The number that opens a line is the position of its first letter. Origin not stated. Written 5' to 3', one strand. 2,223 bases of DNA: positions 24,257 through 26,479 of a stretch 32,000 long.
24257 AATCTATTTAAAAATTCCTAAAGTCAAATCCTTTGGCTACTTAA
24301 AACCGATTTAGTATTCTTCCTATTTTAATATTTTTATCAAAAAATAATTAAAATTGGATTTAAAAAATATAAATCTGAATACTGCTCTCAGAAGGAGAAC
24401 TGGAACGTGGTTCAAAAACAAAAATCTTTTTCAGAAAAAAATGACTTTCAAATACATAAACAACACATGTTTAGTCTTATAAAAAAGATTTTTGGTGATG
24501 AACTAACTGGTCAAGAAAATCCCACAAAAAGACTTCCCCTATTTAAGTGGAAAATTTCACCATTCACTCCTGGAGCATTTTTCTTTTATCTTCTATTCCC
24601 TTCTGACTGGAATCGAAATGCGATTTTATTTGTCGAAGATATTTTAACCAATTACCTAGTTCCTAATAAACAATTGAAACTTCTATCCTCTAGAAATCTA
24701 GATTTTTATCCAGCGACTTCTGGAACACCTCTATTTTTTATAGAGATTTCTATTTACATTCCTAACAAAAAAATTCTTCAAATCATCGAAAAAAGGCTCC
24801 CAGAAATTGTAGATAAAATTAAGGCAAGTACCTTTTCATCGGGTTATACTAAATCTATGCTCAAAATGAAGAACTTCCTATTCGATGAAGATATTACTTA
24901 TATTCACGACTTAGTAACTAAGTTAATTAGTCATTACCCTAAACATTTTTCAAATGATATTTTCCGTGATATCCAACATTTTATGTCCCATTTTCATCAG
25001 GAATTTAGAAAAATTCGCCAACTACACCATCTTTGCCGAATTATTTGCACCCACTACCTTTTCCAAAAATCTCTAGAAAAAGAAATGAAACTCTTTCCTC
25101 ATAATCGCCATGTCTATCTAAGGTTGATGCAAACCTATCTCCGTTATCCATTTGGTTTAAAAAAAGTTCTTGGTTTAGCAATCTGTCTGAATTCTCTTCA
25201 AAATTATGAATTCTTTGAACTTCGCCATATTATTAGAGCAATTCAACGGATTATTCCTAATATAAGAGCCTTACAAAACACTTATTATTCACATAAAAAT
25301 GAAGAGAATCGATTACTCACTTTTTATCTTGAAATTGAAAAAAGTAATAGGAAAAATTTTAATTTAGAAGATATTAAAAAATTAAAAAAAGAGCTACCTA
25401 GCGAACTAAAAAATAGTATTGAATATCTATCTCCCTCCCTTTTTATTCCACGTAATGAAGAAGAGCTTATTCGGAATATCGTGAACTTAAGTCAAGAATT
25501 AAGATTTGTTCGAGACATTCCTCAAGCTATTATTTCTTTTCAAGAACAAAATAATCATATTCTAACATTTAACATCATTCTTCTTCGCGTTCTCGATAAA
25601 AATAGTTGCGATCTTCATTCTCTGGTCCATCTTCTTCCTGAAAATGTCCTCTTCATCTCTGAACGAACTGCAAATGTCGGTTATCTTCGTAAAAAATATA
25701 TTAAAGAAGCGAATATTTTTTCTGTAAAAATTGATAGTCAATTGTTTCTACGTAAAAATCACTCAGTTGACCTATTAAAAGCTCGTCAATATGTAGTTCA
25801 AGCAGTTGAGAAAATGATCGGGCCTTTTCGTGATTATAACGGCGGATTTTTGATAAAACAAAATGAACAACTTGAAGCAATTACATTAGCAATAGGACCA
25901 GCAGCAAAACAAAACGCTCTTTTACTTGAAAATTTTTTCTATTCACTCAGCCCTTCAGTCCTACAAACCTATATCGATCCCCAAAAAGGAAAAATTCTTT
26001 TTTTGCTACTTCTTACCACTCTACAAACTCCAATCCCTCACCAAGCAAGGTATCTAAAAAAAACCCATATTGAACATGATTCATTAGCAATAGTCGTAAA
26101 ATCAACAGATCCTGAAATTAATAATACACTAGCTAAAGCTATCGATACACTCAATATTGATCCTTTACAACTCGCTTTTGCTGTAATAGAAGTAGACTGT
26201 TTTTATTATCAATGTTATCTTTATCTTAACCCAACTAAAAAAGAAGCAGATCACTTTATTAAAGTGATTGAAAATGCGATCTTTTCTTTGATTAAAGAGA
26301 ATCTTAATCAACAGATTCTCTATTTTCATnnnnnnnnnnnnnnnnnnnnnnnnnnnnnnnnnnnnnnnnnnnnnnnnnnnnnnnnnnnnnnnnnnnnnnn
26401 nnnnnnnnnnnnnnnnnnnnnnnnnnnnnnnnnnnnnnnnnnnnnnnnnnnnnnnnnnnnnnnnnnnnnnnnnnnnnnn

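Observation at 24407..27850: OppA-type solute-binding domain whose signal peptide is replaced by a 636-aa module of unknown function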

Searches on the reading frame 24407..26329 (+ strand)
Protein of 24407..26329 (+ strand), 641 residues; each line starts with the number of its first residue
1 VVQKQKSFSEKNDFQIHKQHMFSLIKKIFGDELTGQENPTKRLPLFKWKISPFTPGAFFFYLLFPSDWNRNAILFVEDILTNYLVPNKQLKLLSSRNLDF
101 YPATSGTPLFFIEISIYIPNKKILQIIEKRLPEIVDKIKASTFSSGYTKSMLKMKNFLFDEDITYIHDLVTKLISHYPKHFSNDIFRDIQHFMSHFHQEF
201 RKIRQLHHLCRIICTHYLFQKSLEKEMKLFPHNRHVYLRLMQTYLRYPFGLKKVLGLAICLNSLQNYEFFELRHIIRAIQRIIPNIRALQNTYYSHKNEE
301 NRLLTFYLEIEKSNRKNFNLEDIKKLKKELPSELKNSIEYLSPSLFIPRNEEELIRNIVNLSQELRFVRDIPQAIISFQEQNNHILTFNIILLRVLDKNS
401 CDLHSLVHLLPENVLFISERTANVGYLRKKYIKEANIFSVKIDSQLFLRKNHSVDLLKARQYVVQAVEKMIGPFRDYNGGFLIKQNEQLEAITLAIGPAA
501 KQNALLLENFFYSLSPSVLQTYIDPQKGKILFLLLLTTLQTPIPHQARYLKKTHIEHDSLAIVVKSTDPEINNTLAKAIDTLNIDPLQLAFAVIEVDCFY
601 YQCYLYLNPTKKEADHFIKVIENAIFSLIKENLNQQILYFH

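Call 11: search_solved_structures(query=window:24407-26314:+, max_evalue=1)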
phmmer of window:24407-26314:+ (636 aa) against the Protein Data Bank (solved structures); distinct sequences matched with E-value up to 1: 0.

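Call 18: search_protein_families(library=pfam, proteins=[window:24407-26329:+], max_evalue=10)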
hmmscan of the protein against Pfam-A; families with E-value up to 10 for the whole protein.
window:24407-26329:+ (641 aa): 0 families

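Call 29: predict_structure(alignment_id=A1)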
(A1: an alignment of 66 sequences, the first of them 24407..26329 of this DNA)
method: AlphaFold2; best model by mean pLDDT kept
length: 641 residues; sequences in the alignment: 66
mean_pLDDT: 87.4   pTM: 0.65
mean pLDDT of the five models: 87.4, 87.2, 86.7, 86.3, 85.6
residues with pLDDT >= 90: 347; 70-90: 244; 50-70: 39; < 50: 11
segments of 3 or more residues with pLDDT < 50: 1-3, 5-8, 343-345
pLDDT, mean of each block of 10 residues (from residue 1): 46 83 94 83 92 94 84 84 88 95 85 96 93 85 64 62 83 87 87 83 91 96 89 90 92 96 82 91 92 88 93 93 95 84 57 86 91 90 87 92 91 93 92 95 85 79 94 89 86 93 85 88 93 96 85 94 93 92 93 88 96 96 91 67 49
secondary structure, 60 per line:
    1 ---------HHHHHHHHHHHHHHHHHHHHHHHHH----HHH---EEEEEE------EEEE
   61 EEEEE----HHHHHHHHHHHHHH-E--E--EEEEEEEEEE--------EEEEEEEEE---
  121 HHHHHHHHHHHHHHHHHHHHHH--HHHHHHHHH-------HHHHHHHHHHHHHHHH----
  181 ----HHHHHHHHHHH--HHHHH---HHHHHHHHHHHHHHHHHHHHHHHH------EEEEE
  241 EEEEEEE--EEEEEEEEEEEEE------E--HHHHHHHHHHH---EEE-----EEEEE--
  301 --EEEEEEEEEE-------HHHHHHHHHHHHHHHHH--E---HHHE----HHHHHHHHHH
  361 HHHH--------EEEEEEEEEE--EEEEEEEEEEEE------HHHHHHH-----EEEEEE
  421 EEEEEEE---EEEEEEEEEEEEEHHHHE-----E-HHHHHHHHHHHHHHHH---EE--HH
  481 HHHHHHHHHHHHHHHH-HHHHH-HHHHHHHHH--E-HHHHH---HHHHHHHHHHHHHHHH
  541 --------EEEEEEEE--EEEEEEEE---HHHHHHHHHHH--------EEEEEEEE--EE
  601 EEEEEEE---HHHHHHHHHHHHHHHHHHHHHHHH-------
elements in order: H10-34 E45-50 E57-65 H70-83 E91-100 E109-117 H121-142 H145-153 H161-176 H185-195 H198-202 H206-229 E236-247 E250-262 H272-282 E286-288 E294-298 E303-312 H320-336 H351-364 E373-382 E385-396 H403-409 E415-427 E431-443 H444-447 H456-471 H479-496 H498-502 H504-512 H517-521 H525-540 E549-556 E559-566 H570-580 E589-596 E599-607 H611-634

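Call 32: fold_search(model_id=the predicted structure, library=pdb)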
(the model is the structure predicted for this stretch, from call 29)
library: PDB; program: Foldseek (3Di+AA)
matches with E <= 10: 1496; with E <= 0.001: 0
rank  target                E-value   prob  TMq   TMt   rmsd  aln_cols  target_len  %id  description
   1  2wby_A                2.0e-03  0.23  0.12  0.09  33.1       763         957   12  Crystal structure of human insulin-degrading enzyme in complex with insulin (released 2009-03-24)
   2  9a5b_B                4.0e-03  0.75  0.10  0.09  16.0       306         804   10  Integrative model of SYFA-SYFB by crosslinking MS and deep learning (released 2024-09-18)
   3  8q3b_C                4.5e-03  0.33  0.10  0.16  27.1       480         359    8  The closed state of the ASFV apo-RNA polymerase (released 2024-02-14)
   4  8yqu_C                5.2e-03  0.33  0.11  0.17  26.1       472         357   10  African swine fever virus RNA Polymerase-M1249L complex1 (released 2024-11-06)
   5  2wc0_A                5.5e-03  0.18  0.12  0.09  32.8       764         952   12  crystal structure of human insulin degrading enzyme in complex with iodinated insulin (released 2009-03-24)
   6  3e4z_B                6.1e-03  0.18  0.12  0.09  32.6       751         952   12  Crystal structure of human insulin degrading enzyme in complex with insulin-like growth factor II (released 2009-08-18)
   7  9hux_A                7.1e-03  0.97  0.16  0.10  13.9       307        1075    9  CryoEM map of the large glutamate dehydrogenase composed of 180 kDa subunits from Mycobacterium smegmatis obtained in  (released 2026-01-14)
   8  8yqt_C                9.2e-03  0.23  0.10  0.16  27.0       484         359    8  African swine fever virus RNA Polymerase-M1249L complex2 (released 2024-11-06)
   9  2jg4_A                1.0e-02  0.15  0.12  0.09  32.5       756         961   12  Substrate-free IDE structure in its closed conformation (released 2007-07-03)
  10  2aho_B                1.4e-02  0.44  0.09  0.20  19.0       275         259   14  Structure of the archaeal initiation factor eIF2 alpha-gamma heterodimer from Sulfolobus solfataricus complexed with G (released 2006-01-31)
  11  1q2l                  2.2e-02  0.08  0.10  0.08  29.4       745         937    9  Crystal Structure of pitrilysin (released 2005-05-17)
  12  9hv6                  2.3e-02  0.90  0.18  0.11  16.3       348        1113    8  CryoEM map of the large glutamate dehydrogenase composed of 180 kDa subunits from Mycobacterium smegmatis obtained in th (released 2026-01-14)
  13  3tup_A                3.2e-02  0.23  0.11  0.15  25.9       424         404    8  Crystal structure of human mitochondrial PheRS complexed with tRNAPhe in the active open state (released 2011-11-23)
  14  5wob_A                3.2e-02  0.09  0.11  0.09  32.4       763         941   10  Crystal Structure Analysis of Fab1-Bound Human Insulin Degrading Enzyme (IDE) in Complex with Insulin (released 2018-04-18)
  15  5doc_B                3.3e-02  0.63  0.09  0.22  14.3       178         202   16  Crystal structure of the Human Cytomegalovirus UL53 subunit of the NEC (released 2015-11-25)
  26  9c7o_A                9.8e-02  0.99  0.10  0.61   3.6        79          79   11  Crystal Structure of the Maize R ACT-like Domain (released 2025-10-08)
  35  9c7n_A                1.4e-01  0.92  0.09  0.52   5.4        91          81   10  Crystal Structure of the GL3 ACT-like Domain (released 2025-10-08)
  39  9c7n_B                1.7e-01  0.96  0.09  0.52   5.3        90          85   10  Crystal Structure of the GL3 ACT-like Domain (released 2025-10-08)
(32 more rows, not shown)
